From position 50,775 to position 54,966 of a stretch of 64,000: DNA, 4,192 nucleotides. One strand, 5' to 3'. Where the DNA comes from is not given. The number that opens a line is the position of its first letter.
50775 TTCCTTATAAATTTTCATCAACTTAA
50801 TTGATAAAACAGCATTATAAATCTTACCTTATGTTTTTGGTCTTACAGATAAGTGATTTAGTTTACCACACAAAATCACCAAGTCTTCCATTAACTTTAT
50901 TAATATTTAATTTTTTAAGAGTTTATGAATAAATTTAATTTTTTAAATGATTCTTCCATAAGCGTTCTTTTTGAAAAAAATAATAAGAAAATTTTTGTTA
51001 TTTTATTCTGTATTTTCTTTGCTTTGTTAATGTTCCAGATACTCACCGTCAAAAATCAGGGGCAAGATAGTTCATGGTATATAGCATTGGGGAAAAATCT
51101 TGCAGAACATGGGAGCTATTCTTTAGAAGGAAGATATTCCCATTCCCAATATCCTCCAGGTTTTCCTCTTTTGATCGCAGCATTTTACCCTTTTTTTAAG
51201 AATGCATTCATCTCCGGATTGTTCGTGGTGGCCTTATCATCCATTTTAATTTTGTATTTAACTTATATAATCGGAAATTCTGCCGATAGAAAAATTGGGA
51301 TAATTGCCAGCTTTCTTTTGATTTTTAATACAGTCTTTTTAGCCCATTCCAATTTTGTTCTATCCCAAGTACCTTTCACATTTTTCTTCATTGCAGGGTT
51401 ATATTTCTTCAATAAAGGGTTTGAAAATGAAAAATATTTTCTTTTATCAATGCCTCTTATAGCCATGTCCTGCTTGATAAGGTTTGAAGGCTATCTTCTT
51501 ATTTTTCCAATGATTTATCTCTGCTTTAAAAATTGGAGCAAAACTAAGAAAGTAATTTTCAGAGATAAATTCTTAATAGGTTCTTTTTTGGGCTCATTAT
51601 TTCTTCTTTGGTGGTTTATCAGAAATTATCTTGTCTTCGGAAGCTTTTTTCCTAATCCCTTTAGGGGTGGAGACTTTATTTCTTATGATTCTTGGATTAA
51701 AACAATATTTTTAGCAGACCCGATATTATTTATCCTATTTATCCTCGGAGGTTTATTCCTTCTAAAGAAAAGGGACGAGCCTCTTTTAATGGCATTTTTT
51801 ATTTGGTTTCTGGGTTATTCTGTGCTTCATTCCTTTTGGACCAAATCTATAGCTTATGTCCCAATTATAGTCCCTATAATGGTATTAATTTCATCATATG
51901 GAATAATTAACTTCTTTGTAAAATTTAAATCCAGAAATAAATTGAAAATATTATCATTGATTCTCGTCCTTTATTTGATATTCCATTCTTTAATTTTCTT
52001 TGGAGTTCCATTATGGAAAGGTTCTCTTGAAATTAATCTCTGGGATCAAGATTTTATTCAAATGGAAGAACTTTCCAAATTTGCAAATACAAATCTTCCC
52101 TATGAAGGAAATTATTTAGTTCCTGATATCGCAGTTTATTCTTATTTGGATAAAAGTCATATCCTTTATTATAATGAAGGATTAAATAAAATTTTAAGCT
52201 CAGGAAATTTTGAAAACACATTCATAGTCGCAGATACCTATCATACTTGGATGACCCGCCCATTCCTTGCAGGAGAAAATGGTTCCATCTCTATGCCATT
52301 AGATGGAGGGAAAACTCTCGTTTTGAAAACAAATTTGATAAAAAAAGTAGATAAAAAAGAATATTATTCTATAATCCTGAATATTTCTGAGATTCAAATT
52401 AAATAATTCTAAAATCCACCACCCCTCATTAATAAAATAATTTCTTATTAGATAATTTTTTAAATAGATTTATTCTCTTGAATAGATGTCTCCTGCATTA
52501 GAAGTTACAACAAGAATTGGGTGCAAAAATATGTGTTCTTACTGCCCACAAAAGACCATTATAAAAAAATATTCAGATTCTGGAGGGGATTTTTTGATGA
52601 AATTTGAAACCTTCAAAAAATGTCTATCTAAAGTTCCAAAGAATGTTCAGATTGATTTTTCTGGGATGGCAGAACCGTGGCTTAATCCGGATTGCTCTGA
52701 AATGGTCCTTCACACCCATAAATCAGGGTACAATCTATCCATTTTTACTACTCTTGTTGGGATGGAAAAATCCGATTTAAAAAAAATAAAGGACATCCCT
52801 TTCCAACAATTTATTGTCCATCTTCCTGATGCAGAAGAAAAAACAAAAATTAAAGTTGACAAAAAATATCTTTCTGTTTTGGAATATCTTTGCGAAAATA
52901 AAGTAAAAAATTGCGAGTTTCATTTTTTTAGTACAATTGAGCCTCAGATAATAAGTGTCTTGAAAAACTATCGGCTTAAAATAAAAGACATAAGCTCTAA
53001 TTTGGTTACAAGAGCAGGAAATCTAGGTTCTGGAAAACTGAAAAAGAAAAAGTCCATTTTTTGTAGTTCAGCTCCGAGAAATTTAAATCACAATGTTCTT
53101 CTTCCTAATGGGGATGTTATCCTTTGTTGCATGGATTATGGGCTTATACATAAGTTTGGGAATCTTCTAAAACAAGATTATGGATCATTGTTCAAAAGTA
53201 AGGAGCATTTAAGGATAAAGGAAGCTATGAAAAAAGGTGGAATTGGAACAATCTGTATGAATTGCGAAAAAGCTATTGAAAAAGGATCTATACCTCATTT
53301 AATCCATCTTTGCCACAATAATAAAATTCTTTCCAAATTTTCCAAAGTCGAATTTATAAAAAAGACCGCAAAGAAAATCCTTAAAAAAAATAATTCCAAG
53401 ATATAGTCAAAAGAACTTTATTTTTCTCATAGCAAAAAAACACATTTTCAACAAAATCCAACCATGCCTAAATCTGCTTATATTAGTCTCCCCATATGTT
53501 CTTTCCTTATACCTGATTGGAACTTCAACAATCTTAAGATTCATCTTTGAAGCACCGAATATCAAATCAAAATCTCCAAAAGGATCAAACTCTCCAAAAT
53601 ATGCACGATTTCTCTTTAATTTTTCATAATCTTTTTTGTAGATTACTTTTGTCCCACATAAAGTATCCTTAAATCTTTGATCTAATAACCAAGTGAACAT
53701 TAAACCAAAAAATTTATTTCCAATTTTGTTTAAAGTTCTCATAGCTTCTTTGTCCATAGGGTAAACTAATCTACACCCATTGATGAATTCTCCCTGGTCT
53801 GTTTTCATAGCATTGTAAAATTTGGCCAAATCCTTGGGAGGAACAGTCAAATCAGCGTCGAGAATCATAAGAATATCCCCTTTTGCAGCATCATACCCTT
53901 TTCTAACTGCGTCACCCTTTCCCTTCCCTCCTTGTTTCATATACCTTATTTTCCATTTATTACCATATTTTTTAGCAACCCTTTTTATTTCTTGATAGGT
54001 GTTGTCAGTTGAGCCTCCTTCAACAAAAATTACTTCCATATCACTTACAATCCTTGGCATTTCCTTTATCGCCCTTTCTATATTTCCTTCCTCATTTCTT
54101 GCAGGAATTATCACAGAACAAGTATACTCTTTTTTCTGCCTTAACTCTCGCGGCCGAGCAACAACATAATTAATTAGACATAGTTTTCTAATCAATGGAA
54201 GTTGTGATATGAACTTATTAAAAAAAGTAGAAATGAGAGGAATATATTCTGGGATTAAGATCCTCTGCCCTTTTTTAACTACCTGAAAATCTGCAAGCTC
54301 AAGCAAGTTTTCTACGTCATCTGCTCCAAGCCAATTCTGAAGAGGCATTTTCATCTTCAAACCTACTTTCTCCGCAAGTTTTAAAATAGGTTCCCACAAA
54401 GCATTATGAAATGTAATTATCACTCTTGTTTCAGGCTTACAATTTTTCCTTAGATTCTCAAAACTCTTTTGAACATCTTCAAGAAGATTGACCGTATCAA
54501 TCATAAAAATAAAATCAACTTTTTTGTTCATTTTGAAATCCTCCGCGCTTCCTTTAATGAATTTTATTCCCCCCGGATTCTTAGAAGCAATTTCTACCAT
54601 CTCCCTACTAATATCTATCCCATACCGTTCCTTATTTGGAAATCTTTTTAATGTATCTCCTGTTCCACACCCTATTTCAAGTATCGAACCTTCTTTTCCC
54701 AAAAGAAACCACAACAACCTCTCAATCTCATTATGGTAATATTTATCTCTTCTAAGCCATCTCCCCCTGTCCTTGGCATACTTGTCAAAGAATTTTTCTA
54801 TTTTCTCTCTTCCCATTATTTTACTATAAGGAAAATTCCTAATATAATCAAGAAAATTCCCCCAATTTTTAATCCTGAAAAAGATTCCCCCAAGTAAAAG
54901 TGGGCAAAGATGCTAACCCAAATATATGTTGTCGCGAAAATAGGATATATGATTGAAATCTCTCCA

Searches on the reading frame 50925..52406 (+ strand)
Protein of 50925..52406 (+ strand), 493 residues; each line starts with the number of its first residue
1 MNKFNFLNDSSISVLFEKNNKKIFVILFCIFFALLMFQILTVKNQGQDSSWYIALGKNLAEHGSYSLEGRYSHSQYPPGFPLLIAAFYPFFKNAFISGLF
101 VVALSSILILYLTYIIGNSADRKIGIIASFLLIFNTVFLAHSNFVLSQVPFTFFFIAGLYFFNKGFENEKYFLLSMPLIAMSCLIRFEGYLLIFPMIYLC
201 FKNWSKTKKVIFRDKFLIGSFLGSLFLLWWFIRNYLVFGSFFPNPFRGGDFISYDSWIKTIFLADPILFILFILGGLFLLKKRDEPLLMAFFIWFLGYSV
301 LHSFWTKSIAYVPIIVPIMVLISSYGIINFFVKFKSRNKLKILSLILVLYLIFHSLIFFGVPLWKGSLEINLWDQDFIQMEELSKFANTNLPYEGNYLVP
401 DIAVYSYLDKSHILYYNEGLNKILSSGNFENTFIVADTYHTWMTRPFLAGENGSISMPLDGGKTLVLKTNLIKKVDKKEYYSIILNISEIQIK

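Call 39: search_protein_families(library=pfam, proteins=[window:50925-52406:+], max_evalue=0.0001)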
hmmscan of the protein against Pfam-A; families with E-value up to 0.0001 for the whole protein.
window:50925-52406:+ (493 aa): 2 families
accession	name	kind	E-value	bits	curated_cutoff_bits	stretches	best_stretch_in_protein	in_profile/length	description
PF13231.12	PMT_2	-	1.9e-09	38.4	26.1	1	77-226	3-153/160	Dolichyl-phosphate-mannose-protein mannosyltransferase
PF02366.24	PMT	-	7.1e-06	26.2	22.7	1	24-230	4-218/245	Dolichyl-phosphate-mannose-protein mannosyltransferase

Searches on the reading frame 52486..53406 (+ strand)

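Call 39: search_protein_families(library=pfam, proteins=[window:52486-53406:+], max_evalue=0.0001)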
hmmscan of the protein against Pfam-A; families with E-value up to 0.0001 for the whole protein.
window:52486-53406:+ (306 aa): 2 families
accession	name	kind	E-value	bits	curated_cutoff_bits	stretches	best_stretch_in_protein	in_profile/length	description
PF13186.11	SPASM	-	2.2e-06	28.3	21.5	1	201-261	6-67/67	Iron-sulfur cluster-binding domain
PF04055.27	Radical_SAM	-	5.3e-06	27.1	29.5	1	12-142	6-143/166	Radical SAM superfamily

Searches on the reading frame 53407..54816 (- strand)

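Call 39: search_protein_families(library=pfam, proteins=[window:53407-54816:-], max_evalue=0.0001)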
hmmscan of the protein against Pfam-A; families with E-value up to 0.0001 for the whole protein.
window:53407-54816:- (469 aa): 8 families
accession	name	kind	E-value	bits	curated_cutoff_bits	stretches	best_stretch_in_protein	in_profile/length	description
PF00535.33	Glycos_transf_2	-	4.8e-27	95.4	23.3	1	234-368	1-134/168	Glycosyl transferase family 2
PF13847.12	Methyltransf_31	-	1e-15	58.1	27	1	41-151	3-129/145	Methyltransferase domain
PF13489.12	Methyltransf_23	-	5.1e-15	56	27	1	23-181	5-163/164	Methyltransferase domain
PF13649.12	Methyltransf_25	-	1.3e-12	48.7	27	1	45-128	1-95/97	Methyltransferase domain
PF08241.18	Methyltransf_11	-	2.8e-12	47.5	21.2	1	46-134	1-95/95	Methyltransferase domain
PF08242.18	Methyltransf_12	-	7.6e-11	43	30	1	46-131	1-97/98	Methyltransferase domain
PF13641.12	Glyco_tranf_2_3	-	1.6e-10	41.8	27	1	233-376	3-151/230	Glycosyltransferase like family 2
PF10111.15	Glyco_tranf_2_2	-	6.6e-10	39.4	27.3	1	234-369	1-141/276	Glycosyltransferase like family 2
